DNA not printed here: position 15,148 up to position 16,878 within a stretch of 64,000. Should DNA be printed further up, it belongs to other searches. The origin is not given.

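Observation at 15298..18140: CYTH (class IV adenylate-cyclase-like) - STAS - CheY - sigma-54 activator operon with a pseudo-receiver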

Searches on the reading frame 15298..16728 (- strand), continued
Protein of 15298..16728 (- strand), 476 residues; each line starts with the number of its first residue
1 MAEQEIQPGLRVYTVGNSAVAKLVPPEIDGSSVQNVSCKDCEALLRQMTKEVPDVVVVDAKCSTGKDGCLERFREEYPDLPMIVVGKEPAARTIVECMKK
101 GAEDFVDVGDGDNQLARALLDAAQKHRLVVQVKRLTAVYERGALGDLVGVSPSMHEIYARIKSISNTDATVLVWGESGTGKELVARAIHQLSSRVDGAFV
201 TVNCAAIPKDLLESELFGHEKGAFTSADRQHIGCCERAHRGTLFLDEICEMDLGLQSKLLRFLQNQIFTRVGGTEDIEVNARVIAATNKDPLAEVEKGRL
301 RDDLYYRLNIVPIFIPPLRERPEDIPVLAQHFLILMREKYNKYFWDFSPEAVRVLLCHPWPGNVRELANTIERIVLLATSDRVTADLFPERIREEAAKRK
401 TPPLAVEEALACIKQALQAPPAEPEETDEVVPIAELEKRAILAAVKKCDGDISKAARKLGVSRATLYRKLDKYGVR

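Call 9: find_homologous_proteins(query=window:15298-16728:-, max_evalue=1e-30)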
Query window:15298-16728:- (476 aa): 8000 proteins with E <= 1e-30 among 8000 candidates; the best 120 are listed.
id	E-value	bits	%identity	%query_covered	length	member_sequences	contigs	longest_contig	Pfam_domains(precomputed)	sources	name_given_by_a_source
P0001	0.0e+0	1066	100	100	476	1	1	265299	PF00158.33,PF25601.2,PF02954.26,PF18024.8,PF14532.13,PF07728.21,PF00072.31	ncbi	-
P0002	8.4e-276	933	86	100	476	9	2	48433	PF00158.33,PF25601.2,PF02954.26,PF18024.8,PF14532.13,PF07728.21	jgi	-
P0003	5.3e-243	825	76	100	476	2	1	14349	PF00158.33,PF25601.2,PF02954.26,PF14532.13,PF07728.21,PF00072.31,PF01078.28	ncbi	-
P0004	1.9e-227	774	74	98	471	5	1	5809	PF00158.33,PF25601.2,PF02954.26,PF18024.8,PF14532.13,PF07728.21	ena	-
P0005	1.3e-226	771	73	98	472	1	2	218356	PF00158.33,PF25601.2,PF02954.26,PF18024.8,PF14532.13,PF07728.21,PF00072.31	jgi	jgi:DNA-binding NtrC family response regulator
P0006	1.5e-225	768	73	98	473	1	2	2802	PF00158.33,PF25601.2,PF02954.26,PF14532.13,PF07728.21,PF00072.31,PF01078.28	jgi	jgi:DNA-binding NtrC family response regulator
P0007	1.2e-223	761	72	99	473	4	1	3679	PF00158.33,PF25601.2,PF02954.26,PF14532.13,PF07728.21,PF00072.31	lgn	-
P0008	8.2e-221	752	72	98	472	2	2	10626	PF00158.33,PF25601.2,PF02954.26,PF18024.8,PF14532.13,PF07728.21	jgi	jgi:DNA-binding NtrC family response regulator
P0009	3.1e-219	747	72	100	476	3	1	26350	PF00158.33,PF25601.2,PF02954.26,PF18024.8,PF14532.13,PF07728.21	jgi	-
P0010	5.5e-217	739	72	98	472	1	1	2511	PF00158.33,PF25601.2,PF02954.26,PF14532.13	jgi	-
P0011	7.4e-217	739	71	98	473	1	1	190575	PF00158.33,PF25601.2,PF02954.26,PF00004.36,PF14532.13,PF07728.21,PF00072.31,PF01078.28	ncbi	-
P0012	7.7e-217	739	71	100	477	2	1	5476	PF00158.33,PF25601.2,PF02954.26,PF14532.13,PF07728.21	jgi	-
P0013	1.0e-216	739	70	100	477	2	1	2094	PF00158.33,PF25601.2,PF02954.26,PF14532.13,PF07728.21,PF01078.28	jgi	-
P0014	1.4e-216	738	70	100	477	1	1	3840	PF00158.33,PF25601.2,PF02954.26,PF14532.13,PF07728.21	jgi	jgi:DNA-binding NtrC family response regulator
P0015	3.9e-216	737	71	98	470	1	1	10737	PF00158.33,PF25601.2,PF02954.26,PF14532.13,PF07728.21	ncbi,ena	-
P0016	1.2e-215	735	70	98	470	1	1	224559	PF00158.33,PF25601.2,PF02954.26,PF18024.8,PF14532.13,PF07728.21,PF00072.31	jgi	jgi:DNA-binding NtrC family response regulator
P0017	2.3e-214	731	70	98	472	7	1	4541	PF00158.33,PF25601.2,PF02954.26,PF14532.13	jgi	jgi:DNA-binding NtrC family response regulator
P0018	1.9e-213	728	70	100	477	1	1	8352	PF00158.33,PF25601.2,PF02954.26,PF14532.13,PF00072.31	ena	-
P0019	7.3e-212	723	71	95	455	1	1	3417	PF00158.33,PF25601.2,PF02954.26,PF14532.13,PF07728.21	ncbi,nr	ncbi:MAG: sigma-54-dependent Fis family transcriptional regulator [Polyangiaceae bacterium]|nr:sigma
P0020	1.0e-211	722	71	98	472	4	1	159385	PF00158.33,PF25601.2,PF02954.26,PF14532.13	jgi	-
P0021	2.3e-210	718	69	100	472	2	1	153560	PF00158.33,PF25601.2,PF02954.26,PF14532.13,PF00072.31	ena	-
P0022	1.3e-209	715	69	98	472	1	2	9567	PF00158.33,PF25601.2,PF02954.26,PF14532.13,PF07728.21,PF00072.31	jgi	jgi:DNA-binding NtrC family response regulator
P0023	1.0e-205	702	71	95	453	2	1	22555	PF00158.33,PF25601.2,PF02954.26,PF18024.8,PF14532.13,PF07728.21,PF01078.28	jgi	-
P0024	6.0e-203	693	68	98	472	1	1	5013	PF00158.33,PF25601.2,PF02954.26,PF14532.13,PF00072.31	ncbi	-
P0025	2.4e-198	678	64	100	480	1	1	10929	PF00158.33,PF25601.2,PF02954.26,PF14532.13,PF07728.21,PF01078.28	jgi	-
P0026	5.3e-197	674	64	100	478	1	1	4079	PF00158.33,PF25601.2,PF02954.26,PF18024.8,PF14532.13,PF07728.21,PF01078.28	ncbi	-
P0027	6.5e-196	670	65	99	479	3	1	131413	PF00158.33,PF25601.2,PF02954.26,PF18024.8,PF14532.13,PF07728.21,PF00072.31,PF01078.28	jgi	-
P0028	1.5e-195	669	65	100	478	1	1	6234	PF00158.33,PF25601.2,PF02954.26,PF18024.8,PF00004.36,PF14532.13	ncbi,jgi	ncbi:MAG: sigma-54 dependent transcriptional regulator [Candidatus Brocadiaceae bacterium]|jgi:DNA-b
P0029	3.7e-195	667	65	99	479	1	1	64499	PF00158.33,PF25601.2,PF02954.26,PF14532.13,PF07728.21,PF00072.31,PF01078.28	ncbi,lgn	-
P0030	4.8e-195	667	65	100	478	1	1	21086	PF00158.33,PF25601.2,PF02954.26,PF14532.13,PF07728.21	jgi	jgi:DNA-binding NtrC family response regulator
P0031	6.3e-193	660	63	100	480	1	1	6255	PF00158.33,PF25601.2,PF02954.26,PF18024.8,PF14532.13,PF07728.21,PF01078.28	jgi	jgi:DNA-binding NtrC family response regulator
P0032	3.8e-192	658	65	100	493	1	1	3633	PF00158.33,PF25601.2,PF02954.26,PF14532.13,PF07728.21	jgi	jgi:two-component system repressor protein LuxO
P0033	8.7e-192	656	63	98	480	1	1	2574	PF00158.33,PF25601.2,PF02954.26,PF18024.8,PF14532.13,PF07728.21,PF00072.31,PF01078.28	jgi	jgi:DNA-binding NtrC family response regulator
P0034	1.6e-191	656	63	100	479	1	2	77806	PF00158.33,PF25601.2,PF02954.26,PF18024.8,PF14532.13,PF07728.21,PF00072.31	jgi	-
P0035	1.7e-191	655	63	100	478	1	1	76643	PF00158.33,PF25601.2,PF02954.26,PF18024.8,PF14532.13,PF07728.21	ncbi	-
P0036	2.9e-191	655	63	98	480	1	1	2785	PF00158.33,PF25601.2,PF02954.26,PF00004.36,PF14532.13,PF07728.21,PF00072.31,PF01078.28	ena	-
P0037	3.6e-190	651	63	100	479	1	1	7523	PF00158.33,PF25601.2,PF02954.26,PF00004.36,PF14532.13,PF07728.21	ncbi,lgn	-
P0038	4.7e-190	651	62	100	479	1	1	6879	PF00158.33,PF25601.2,PF02954.26,PF18024.8,PF14532.13,PF07728.21,PF00072.31,PF01078.28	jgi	jgi:two-component system repressor protein LuxO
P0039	5.7e-190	650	63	100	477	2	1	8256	PF00158.33,PF25601.2,PF02954.26,PF14532.13,PF07728.21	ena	-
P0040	6.3e-190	650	64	97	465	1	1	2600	PF00158.33,PF25601.2,PF02954.26,PF18024.8,PF14532.13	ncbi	-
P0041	2.8e-188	645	64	97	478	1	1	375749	PF00158.33,PF25601.2,PF02954.26,PF18024.8,PF14532.13,PF07728.21,PF01078.28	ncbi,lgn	-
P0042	2.1e-187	642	62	96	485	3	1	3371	PF00158.33,PF25601.2,PF02954.26,PF14532.13,PF07728.21,PF00072.31,PF01078.28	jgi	-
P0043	3.3e-182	625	62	99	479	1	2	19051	PF00158.33,PF25601.2,PF02954.26,PF18024.8,PF14532.13,PF07728.21,PF00072.31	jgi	-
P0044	1.3e-178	613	63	92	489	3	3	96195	PF00158.33,PF25601.2,PF02954.26,PF18024.8,PF00004.36,PF14532.13,PF07728.21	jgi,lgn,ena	-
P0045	5.6e-178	611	59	99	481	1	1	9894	PF00158.33,PF25601.2,PF02954.26,PF18024.8,PF00004.36,PF14532.13,PF07728.21,PF00072.31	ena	-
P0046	2.0e-177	609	63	92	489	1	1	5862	PF00158.33,PF25601.2,PF02954.26,PF00004.36,PF14532.13,PF07728.21,PF00072.31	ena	-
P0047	3.2e-176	605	59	100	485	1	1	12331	PF00158.33,PF25601.2,PF02954.26,PF18024.8,PF14532.13,PF07728.21,PF00072.31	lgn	-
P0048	1.2e-175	603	58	100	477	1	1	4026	PF00158.33,PF25601.2,PF02954.26,PF14532.13,PF07728.21,PF00072.31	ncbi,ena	-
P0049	4.2e-175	601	63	92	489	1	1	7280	PF00158.33,PF25601.2,PF02954.26,PF14532.13,PF07728.21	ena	-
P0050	5.3e-175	601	62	92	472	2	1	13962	PF00158.33,PF25601.2,PF02954.26,PF18024.8,PF14532.13,PF07728.21,PF00072.31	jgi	-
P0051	1.4e-173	596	77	73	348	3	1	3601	PF00158.33,PF25601.2,PF02954.26,PF18024.8,PF14532.13,PF07728.21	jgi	jgi:DNA-binding NtrC family response regulator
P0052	2.4e-173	596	59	100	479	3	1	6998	PF00158.33,PF25601.2,PF02954.26,PF18024.8,PF14532.13,PF07728.21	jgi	jgi:two-component system, repressor protein LuxO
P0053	3.1e-173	595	61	93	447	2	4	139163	PF00158.33,PF25601.2,PF02954.26,PF00004.36,PF14532.13,PF07728.21,PF01078.28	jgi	-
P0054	5.0e-173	595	59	98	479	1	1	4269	PF00158.33,PF25601.2,PF02954.26,PF18024.8,PF14532.13,PF07728.21,PF01078.28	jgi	-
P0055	4.2e-171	588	62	92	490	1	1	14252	PF00158.33,PF25601.2,PF02954.26,PF14532.13,PF07728.21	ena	-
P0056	8.9e-171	587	61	92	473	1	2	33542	PF00158.33,PF25601.2,PF02954.26,PF18024.8,PF14532.13,PF07728.21,PF00072.31,PF01078.28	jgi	-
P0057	3.2e-169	582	61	92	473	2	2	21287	PF00158.33,PF25601.2,PF02954.26,PF18024.8,PF14532.13,PF07728.21,PF00072.31,PF01078.28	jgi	-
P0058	4.3e-169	582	57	100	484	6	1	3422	PF00158.33,PF25601.2,PF02954.26,PF18024.8,PF14532.13,PF07728.21,PF00072.31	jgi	-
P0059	4.3e-166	572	64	86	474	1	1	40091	PF00158.33,PF25601.2,PF02954.26,PF18024.8,PF14532.13,PF07728.21,PF00072.31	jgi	-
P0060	1.2e-165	570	71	75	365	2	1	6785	PF00158.33,PF25601.2,PF14532.13,PF07728.21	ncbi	ncbi:MAG: sigma-54-dependent transcriptional regulator, partial [Planctomycetota bacterium]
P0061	2.4e-165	569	58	94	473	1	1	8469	PF00158.33,PF25601.2,PF02954.26,PF18024.8,PF14532.13,PF07728.21,PF00072.31,PF01078.28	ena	-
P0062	2.6e-165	569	59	94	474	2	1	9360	PF00158.33,PF25601.2,PF02954.26,PF18024.8,PF14532.13,PF07728.21,PF00072.31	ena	-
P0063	8.8e-164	564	56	98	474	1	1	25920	PF00158.33,PF25601.2,PF02954.26,PF18024.8,PF14532.13,PF07728.21,PF00072.31,PF01078.28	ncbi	-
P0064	1.1e-163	564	56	97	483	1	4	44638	PF00158.33,PF25601.2,PF02954.26,PF18024.8,PF14532.13,PF07728.21,PF00072.31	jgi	-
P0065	1.1e-161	557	56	98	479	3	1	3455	PF00158.33,PF25601.2,PF02954.26,PF18024.8,PF14532.13,PF07728.21,PF01078.28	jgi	-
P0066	4.6e-161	555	57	98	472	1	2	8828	PF00158.33,PF25601.2,PF02954.26,PF18024.8,PF14532.13,PF07728.21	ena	-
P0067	1.3e-160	554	54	100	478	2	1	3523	PF00158.33,PF25601.2,PF02954.26,PF18024.8,PF14532.13,PF07728.21,PF00072.31,PF01078.28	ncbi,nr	ncbi:MAG: sigma-54-dependent Fis family transcriptional regulator [Planctomycetes bacterium]|nr:sigm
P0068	2.4e-160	553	66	80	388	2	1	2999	PF00158.33,PF25601.2,PF02954.26,PF14532.13,PF07728.21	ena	-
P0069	3.6e-160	552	58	92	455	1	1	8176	PF00158.33,PF25601.2,PF02954.26,PF18024.8,PF14532.13,PF07728.21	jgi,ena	-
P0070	1.3e-159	550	57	93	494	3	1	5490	PF00158.33,PF25601.2,PF02954.26,PF18024.8,PF14532.13,PF07728.21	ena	-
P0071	3.8e-158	545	57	93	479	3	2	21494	PF00158.33,PF25601.2,PF02954.26,PF18024.8,PF14532.13,PF07728.21,PF01078.28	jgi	-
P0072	2.3e-157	543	56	92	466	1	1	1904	PF00158.33,PF25601.2,PF02954.26,PF18024.8,PF14532.13,PF07728.21,PF01078.28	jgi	-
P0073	3.0e-157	543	79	64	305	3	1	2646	PF00158.33,PF25601.2,PF02954.26,PF18024.8,PF14532.13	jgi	jgi:DNA-binding NtrC family response regulator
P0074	4.7e-155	535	62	82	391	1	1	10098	PF00158.33,PF25601.2,PF14532.13,PF07728.21,PF01078.28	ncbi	ncbi:MAG: sigma-54 dependent transcriptional regulator, partial [Candidatus Brocadiia bacterium]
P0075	6.4e-155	535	54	100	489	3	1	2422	PF00158.33,PF25601.2,PF02954.26,PF18024.8,PF14532.13,PF07728.21,PF00072.31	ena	-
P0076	2.0e-154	533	56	94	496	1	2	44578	PF00158.33,PF25601.2,PF02954.26,PF18024.8,PF14532.13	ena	-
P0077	2.8e-151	523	56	93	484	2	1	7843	PF00158.33,PF25601.2,PF02954.26,PF18024.8,PF14532.13,PF07728.21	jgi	-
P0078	6.7e-146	505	62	80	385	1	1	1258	PF00158.33,PF25601.2,PF02954.26,PF18024.8,PF14532.13,PF07728.21,PF01078.28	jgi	-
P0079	1.2e-142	494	68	69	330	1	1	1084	PF00158.33,PF25601.2,PF02954.26,PF18024.8,PF14532.13,PF07728.21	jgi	jgi:DNA-binding NtrC family response regulator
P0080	2.3e-133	464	64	68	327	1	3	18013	PF00158.33,PF25601.2,PF02954.26,PF18024.8,PF14532.13,PF07728.21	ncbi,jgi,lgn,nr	ncbi:MAG: sigma-54 dependent transcriptional regulator [Candidatus Brocadiia bacterium]|jgi:DNA-bind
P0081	7.8e-132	459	77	56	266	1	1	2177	PF00158.33,PF25601.2,PF02954.26,PF14532.13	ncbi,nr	ncbi:MAG: sigma-54-dependent Fis family transcriptional regulator, partial [Candidatus Brocadiae bac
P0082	1.5e-131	458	70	64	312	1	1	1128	PF00158.33,PF25601.2,PF02954.26,PF18024.8,PF14532.13,PF07728.21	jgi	jgi:transcriptional regulator with PAS, ATPase and Fis domain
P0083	1.5e-129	451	51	91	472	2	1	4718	PF00158.33,PF25601.2,PF02954.26,PF14532.13,PF07728.21,PF00072.31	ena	-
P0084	8.2e-128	445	69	62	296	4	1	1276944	PF00158.33,PF25601.2,PF02954.26,PF18024.8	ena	-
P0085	2.1e-127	444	50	91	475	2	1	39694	PF00158.33,PF25601.2,PF02954.26,PF14532.13,PF07728.21,PF00072.31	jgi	jgi:DNA-binding NtrC family response regulator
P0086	6.8e-127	442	72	58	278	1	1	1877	PF00158.33,PF25601.2,PF02954.26,PF18024.8,PF14532.13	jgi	jgi:two-component system repressor protein LuxO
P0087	2.2e-124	434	50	91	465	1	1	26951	PF00158.33,PF25601.2,PF02954.26,PF00004.36,PF14532.13,PF07728.21,PF00072.31,PF01078.28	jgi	-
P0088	2.4e-124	434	49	91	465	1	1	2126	PF00158.33,PF25601.2,PF02954.26,PF00004.36,PF14532.13,PF07728.21,PF00072.31,PF01078.28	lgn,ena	-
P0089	2.9e-124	434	49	91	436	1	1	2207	PF00158.33,PF25601.2,PF02954.26,PF00004.36,PF14532.13,PF07728.21,PF00072.31,PF01078.28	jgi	-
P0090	4.2e-124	433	49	91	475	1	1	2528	PF00158.33,PF25601.2,PF02954.26,PF14532.13,PF07728.21,PF00072.31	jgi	jgi:two-component system repressor protein LuxO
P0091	1.8e-123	431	49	91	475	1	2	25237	PF00158.33,PF25601.2,PF02954.26,PF00004.36,PF14532.13,PF07728.21,PF00072.31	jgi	jgi:two-component system, repressor protein LuxO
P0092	2.6e-123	431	48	92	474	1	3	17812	PF00158.33,PF25601.2,PF02954.26,PF14532.13,PF07728.21,PF00072.31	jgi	-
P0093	5.4e-123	430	49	92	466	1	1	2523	PF00158.33,PF25601.2,PF02954.26,PF14532.13,PF07728.21,PF00072.31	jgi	-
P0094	1.5e-121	425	47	94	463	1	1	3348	PF00158.33,PF25601.2,PF02954.26,PF14532.13,PF07728.21,PF00072.31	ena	-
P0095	1.4e-119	418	47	92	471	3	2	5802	PF00158.33,PF25601.2,PF02954.26,PF14532.13,PF07728.21,PF00072.31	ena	-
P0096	2.6e-119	417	47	92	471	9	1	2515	PF00158.33,PF25601.2,PF02954.26,PF14532.13,PF07728.21,PF00072.31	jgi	-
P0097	1.1e-118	415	49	89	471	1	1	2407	PF00158.33,PF25601.2,PF02954.26,PF14532.13,PF07728.21,PF00072.31,PF13191.13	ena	-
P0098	1.8e-118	415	51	91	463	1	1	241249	PF00158.33,PF25601.2,PF02954.26,PF14532.13,PF07728.21,PF01078.28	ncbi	-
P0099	1.6e-117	412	46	97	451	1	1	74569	PF00158.33,PF25601.2,PF02954.26,PF14532.13,PF07728.21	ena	-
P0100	3.1e-117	411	47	92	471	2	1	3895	PF00158.33,PF25601.2,PF02954.26,PF14532.13,PF07728.21,PF00072.31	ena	-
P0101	2.5e-115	404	47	90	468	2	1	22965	PF00158.33,PF25601.2,PF02954.26,PF14532.13,PF07728.21,PF00072.31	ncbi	-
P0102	4.2e-114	400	-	-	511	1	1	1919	PF20030.6,PF00158.33,PF07724.21,PF25601.2,PF14532.13,PF07728.21,PF01078.28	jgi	jgi:transcriptional regulator with PAS, ATPase and Fis domain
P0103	1.5e-111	392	45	89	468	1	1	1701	PF00158.33,PF25601.2,PF02954.26,PF14532.13,PF07728.21,PF00072.31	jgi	-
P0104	1.2e-108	382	47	85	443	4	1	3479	PF00158.33,PF25601.2,PF02954.26,PF14532.13,PF07728.21,PF00072.31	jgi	jgi:DNA-binding NtrC family response regulator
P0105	4.2e-107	377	45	92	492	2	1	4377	PF00158.33,PF25601.2,PF02954.26,PF18024.8,PF14532.13,PF07728.21,PF00072.31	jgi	jgi:two-component system repressor protein LuxO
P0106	7.0e-107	377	47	86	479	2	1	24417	PF00158.33,PF25601.2,PF02954.26,PF14532.13,PF07728.21,PF00072.31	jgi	-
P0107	1.5e-106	375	47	89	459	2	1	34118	PF00158.33,PF25601.2,PF14532.13,PF07728.21,PF00072.31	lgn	-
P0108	2.5e-104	368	44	91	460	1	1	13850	PF00158.33,PF25601.2,PF02954.26,PF14532.13,PF07728.21,PF00072.31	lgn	-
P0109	4.3e-104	367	48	80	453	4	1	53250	PF00158.33,PF25601.2,PF02954.26,PF14532.13,PF07728.21,PF01078.28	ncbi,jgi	jgi:two-component system response regulator HydG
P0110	4.3e-104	367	47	88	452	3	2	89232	PF00158.33,PF25601.2,PF14532.13,PF07728.21,PF00072.31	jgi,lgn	-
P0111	4.9e-104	367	45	92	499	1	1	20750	PF00158.33,PF25601.2,PF02954.26,PF14532.13,PF07728.21,PF00072.31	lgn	-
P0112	1.2e-103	366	46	89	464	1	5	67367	PF00158.33,PF25601.2,PF02954.26,PF14532.13,PF07728.21,PF00072.31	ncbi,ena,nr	ncbi:MAG TPA: sigma-54 dependent transcriptional regulator [Candidatus Sumerlaeota bacterium]|nr:MAG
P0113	1.2e-103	366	46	89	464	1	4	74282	PF00158.33,PF25601.2,PF02954.26,PF14532.13,PF07728.21,PF00072.31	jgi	-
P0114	4.0e-103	364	46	89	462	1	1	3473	PF00158.33,PF25601.2,PF02954.26,PF14532.13,PF07728.21,PF00072.31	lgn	-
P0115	5.1e-103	364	44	90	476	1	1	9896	PF00158.33,PF25601.2,PF02954.26,PF14532.13,PF07728.21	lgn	-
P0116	8.8e-103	363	47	85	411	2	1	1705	PF00158.33,PF25601.2,PF14532.13,PF07728.21,PF00072.31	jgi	jgi:DNA-binding NtrC family response regulator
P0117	1.0e-102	363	44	92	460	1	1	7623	PF00158.33,PF25601.2,PF02954.26,PF14532.13,PF07728.21,PF00072.31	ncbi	-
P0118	1.0e-102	363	44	92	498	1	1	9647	PF00158.33,PF25601.2,PF02954.26,PF14532.13,PF07728.21,PF00072.31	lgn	-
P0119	1.2e-102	363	45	89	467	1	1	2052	PF00158.33,PF25601.2,PF02954.26,PF14532.13,PF07728.21,PF00072.31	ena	-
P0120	1.4e-102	362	43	92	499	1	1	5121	PF00158.33,PF25601.2,PF02954.26,PF14532.13,PF07728.21,PF00072.31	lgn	-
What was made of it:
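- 15298..16728 (-): Sigma-54 enhancer-binding protein (bEBP), 476 aa: pseudo-receiver, helical linker, AAA+ sigma-54 interaction domain, HTH_8 DNA-binding domain. 100% identical to P0001, and the homologue family runs P0001-P0082 (call 9).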

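Call 11: find_encoding_contigs(protein=P0001, flank=6000, max_places=3)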
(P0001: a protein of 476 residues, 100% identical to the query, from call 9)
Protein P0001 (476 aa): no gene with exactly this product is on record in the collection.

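Call 12: find_encoding_contigs(protein=P0041, flank=8000, max_places=3)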
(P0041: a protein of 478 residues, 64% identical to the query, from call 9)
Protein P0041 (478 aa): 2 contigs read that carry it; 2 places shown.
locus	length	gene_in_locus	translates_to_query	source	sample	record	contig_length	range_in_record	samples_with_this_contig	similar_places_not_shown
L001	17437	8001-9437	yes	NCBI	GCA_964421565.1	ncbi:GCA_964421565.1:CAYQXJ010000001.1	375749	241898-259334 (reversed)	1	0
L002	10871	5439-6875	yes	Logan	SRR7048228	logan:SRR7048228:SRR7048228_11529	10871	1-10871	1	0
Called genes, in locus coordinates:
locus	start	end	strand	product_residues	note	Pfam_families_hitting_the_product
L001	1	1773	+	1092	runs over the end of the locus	PF05569:Peptidase_M56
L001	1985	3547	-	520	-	PF08668:HDOD, PF00990:GGDEF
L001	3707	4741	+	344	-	-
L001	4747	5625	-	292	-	PF01156:IU_nuc_hydro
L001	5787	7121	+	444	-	PF00291:PALP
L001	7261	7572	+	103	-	PF01740:STAS, PF13466:STAS_2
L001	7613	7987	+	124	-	PF23198:PDE8A_N (weak), PF00072:Response_reg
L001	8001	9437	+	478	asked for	PF00158:Sigma54_activat, PF14532:Sigma54_activ_2, PF01078:Mg_chelatase (weak), PF07728:AAA_5, PF25601:AAA_lid_14, PF18024:HTH_50 (faint), PF02954:HTH_8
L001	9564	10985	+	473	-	-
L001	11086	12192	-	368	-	PF00155:Aminotran_1_2, PF01053:Cys_Met_Meta_PP (weak)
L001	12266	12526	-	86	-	-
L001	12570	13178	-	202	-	-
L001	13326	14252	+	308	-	PF03881:Fructosamin_kin, PF01636:APH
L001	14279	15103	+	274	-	-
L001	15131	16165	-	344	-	PF04055:Radical_SAM (weak)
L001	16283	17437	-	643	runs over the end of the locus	-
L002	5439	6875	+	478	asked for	PF00158:Sigma54_activat, PF14532:Sigma54_activ_2, PF01078:Mg_chelatase (weak), PF07728:AAA_5, PF25601:AAA_lid_14, PF18024:HTH_50 (faint), PF02954:HTH_8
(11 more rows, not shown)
